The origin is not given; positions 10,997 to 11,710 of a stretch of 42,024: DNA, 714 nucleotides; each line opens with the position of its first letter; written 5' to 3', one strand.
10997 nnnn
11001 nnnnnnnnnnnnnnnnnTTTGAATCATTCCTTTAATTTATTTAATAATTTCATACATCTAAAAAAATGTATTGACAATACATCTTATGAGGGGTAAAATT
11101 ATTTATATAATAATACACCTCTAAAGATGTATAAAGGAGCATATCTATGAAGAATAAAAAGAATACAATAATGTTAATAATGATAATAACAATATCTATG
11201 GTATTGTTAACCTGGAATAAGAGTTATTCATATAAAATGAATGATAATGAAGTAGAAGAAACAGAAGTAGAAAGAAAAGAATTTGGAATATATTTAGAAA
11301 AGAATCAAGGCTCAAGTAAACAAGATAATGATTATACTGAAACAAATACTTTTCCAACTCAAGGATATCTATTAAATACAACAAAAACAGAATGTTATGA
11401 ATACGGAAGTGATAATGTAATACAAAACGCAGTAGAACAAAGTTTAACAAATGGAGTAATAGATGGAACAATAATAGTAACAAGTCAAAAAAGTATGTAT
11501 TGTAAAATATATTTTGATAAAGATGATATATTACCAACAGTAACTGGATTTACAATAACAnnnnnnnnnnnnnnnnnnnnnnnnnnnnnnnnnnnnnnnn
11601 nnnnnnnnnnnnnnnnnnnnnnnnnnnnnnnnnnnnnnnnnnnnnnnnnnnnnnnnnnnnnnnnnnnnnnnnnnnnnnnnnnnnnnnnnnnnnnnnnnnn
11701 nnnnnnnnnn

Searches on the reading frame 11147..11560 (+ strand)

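Call 45: search_protein_families(library=pfam, proteins=[window:11147-11560:+], max_evalue=1)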
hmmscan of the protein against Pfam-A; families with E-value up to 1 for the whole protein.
window:11147-11560:+ (138 aa): 2 families
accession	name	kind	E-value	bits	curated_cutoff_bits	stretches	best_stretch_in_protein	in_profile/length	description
PF24653.1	Phage_OMP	-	0.082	13.6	27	1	47-124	22-101/122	Cyanophage outer membrane protein like beta barrel domain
PF13624.11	SurA_N_3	-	0.11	12.8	27.2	1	2-61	7-69/162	SurA-like N-terminal domain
